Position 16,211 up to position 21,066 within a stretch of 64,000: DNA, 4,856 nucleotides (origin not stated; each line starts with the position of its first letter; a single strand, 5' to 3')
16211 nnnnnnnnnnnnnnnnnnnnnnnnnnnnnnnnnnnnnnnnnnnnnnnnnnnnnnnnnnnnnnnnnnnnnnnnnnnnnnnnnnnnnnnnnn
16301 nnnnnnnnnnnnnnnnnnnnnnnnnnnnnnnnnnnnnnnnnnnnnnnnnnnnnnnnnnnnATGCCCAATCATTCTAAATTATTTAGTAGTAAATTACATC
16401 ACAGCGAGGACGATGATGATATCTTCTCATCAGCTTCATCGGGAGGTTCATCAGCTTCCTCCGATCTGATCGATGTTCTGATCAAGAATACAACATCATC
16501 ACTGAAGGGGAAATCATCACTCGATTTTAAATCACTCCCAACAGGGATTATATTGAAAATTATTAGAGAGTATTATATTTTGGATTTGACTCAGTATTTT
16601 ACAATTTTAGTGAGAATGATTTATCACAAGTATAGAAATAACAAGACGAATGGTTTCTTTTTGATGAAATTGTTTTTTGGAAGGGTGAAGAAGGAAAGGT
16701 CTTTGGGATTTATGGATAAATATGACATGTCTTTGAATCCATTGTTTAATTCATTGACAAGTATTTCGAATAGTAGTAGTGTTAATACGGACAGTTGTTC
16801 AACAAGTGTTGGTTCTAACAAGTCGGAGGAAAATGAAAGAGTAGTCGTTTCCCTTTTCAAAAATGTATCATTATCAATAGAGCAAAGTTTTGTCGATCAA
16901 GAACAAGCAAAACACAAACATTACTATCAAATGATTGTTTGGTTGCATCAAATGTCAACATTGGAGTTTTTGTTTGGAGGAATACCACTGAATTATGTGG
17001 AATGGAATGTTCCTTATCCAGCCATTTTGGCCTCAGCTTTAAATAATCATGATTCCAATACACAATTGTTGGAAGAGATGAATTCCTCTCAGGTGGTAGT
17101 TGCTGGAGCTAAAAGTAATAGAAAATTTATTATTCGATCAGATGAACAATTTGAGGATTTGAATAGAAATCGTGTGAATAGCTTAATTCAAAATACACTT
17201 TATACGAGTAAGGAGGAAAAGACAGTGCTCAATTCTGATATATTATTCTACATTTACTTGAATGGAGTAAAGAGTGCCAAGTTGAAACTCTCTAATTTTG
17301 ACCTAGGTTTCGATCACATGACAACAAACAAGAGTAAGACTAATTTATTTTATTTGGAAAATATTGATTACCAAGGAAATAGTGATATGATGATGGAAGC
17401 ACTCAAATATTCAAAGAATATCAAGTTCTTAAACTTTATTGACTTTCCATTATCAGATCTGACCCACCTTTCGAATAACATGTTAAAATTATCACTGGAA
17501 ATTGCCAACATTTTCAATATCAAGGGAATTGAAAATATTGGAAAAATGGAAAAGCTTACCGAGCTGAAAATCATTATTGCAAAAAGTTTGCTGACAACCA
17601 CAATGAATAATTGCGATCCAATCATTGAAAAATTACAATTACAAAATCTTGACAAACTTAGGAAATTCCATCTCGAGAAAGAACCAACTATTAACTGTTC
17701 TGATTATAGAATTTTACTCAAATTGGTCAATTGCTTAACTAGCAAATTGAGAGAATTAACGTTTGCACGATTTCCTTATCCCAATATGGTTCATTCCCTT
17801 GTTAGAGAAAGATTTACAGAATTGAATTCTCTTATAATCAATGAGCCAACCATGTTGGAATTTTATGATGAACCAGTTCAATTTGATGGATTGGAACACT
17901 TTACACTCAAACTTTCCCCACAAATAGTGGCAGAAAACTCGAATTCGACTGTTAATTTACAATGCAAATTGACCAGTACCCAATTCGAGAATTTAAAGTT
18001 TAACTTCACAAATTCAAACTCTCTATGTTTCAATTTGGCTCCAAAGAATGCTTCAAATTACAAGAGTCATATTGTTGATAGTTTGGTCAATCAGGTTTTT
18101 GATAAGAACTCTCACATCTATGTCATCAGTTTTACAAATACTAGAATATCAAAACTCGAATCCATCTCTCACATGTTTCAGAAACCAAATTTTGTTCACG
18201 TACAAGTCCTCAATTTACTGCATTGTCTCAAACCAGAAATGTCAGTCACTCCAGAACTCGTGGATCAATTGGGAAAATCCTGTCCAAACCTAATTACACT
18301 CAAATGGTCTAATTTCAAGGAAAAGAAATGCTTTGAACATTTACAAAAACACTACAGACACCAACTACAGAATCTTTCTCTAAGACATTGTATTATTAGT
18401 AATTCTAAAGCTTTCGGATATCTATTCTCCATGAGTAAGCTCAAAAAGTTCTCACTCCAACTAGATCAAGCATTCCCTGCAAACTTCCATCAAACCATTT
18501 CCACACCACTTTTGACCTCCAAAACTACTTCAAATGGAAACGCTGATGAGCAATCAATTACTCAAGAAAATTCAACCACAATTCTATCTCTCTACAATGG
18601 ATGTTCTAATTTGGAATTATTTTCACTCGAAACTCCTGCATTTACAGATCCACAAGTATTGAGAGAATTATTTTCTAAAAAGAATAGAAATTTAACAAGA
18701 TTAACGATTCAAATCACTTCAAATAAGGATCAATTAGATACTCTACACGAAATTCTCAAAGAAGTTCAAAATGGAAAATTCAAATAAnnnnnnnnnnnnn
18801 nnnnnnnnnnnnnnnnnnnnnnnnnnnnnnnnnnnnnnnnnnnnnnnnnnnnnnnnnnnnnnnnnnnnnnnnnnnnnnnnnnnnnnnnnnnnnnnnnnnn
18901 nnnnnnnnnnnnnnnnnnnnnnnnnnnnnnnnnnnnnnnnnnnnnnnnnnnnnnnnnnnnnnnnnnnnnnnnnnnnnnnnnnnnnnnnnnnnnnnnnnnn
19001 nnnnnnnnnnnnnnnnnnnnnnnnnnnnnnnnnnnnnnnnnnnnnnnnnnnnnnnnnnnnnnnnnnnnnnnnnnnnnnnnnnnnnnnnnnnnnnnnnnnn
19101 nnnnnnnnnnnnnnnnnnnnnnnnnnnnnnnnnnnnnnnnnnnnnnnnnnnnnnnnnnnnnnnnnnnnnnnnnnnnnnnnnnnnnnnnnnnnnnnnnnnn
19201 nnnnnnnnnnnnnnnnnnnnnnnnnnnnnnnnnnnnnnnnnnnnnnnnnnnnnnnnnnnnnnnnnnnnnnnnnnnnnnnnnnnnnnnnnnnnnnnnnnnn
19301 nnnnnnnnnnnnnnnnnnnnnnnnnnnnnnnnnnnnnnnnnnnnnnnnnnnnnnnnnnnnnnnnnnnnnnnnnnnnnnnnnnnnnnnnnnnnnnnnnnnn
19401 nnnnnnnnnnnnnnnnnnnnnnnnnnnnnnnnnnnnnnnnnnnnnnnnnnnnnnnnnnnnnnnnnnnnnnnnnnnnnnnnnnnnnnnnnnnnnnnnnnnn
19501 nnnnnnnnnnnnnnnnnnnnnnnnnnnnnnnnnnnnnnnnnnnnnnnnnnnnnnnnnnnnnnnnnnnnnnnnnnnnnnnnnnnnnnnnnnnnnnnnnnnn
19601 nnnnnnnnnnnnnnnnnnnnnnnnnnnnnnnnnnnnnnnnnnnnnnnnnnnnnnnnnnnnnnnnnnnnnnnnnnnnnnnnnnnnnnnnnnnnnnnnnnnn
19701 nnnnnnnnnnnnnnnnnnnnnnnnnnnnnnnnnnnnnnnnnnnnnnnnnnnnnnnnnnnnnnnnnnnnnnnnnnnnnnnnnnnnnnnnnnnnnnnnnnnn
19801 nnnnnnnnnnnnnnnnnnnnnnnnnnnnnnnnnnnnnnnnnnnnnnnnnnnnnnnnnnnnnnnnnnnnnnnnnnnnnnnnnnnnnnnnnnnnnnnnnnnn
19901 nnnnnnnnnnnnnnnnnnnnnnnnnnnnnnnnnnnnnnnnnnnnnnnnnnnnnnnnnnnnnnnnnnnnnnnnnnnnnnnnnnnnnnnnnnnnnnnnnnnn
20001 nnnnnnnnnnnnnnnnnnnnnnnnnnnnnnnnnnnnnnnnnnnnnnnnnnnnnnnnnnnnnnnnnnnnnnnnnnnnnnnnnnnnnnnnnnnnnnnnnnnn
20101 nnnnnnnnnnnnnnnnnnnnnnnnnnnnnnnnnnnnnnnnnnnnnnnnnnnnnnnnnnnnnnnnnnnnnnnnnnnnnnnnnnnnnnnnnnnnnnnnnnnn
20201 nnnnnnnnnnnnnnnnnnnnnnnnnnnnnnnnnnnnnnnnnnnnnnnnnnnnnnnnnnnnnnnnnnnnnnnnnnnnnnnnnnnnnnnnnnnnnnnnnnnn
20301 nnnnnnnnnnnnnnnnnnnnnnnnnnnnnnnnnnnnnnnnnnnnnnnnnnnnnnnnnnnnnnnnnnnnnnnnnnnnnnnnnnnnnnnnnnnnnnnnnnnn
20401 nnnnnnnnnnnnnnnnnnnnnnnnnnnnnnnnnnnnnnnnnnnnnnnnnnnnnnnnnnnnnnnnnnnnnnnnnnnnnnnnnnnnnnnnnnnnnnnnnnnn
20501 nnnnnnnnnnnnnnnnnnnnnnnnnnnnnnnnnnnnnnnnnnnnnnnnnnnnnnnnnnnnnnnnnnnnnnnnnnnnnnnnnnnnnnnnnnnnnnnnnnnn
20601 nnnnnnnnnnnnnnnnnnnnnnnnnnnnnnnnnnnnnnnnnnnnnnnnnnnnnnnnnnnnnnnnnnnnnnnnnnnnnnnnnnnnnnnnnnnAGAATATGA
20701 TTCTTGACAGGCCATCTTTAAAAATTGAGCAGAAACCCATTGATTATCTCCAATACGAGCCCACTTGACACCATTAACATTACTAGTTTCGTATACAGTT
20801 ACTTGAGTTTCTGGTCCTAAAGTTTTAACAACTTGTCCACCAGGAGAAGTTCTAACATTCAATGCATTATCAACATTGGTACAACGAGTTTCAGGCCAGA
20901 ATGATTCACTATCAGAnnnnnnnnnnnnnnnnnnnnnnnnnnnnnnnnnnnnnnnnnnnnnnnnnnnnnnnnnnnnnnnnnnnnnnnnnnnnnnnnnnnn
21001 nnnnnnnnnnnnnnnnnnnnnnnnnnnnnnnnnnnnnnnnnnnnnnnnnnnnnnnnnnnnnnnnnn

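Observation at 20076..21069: Secreted SH3b + lysozyme-like protein of bacterial flavour (candidate horizontally acquired antibacterial effector)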

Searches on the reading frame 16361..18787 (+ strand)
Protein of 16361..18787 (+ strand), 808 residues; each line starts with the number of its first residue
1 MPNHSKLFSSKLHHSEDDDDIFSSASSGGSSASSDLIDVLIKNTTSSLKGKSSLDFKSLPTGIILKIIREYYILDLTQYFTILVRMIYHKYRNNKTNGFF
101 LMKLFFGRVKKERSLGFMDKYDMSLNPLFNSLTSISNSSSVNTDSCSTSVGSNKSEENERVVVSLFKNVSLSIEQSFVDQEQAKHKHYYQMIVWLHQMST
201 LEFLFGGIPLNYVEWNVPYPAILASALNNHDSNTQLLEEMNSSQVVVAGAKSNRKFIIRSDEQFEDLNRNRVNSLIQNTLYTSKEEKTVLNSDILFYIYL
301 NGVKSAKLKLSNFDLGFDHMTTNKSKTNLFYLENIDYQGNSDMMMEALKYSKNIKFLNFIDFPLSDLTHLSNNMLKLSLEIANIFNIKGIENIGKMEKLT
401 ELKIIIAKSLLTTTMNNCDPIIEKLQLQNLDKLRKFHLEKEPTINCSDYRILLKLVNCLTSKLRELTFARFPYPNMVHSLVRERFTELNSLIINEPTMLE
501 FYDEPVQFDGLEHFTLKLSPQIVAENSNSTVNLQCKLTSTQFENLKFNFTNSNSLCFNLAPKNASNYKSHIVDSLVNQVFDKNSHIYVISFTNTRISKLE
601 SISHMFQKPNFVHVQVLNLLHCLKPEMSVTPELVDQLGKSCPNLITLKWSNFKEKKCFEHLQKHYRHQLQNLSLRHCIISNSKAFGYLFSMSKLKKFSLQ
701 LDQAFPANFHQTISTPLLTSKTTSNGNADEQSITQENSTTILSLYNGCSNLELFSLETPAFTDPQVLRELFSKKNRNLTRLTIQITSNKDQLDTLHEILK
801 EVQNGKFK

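Call 15: find_encoding_contigs(protein=window:16361-18787:+, flank=2000, max_places=4)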
Protein window:16361-18787:+ (808 aa): no gene with exactly this product is on record in the collection.

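Call 17: search_protein_families(library=pfam, proteins=[window:16361-18787:+], max_evalue=0.0001)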
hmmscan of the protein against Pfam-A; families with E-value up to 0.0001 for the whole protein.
window:16361-18787:+ (808 aa): 0 families

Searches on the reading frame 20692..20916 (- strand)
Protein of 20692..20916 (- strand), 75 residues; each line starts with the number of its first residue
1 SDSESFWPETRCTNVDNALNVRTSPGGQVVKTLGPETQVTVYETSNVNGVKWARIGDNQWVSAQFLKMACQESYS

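Call 81: find_homologous_proteins(query=window:20692-20916:-, max_evalue=0.01)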
Query seq(75 aa): no candidate shares three 5-residue words with the query. No homologue found.
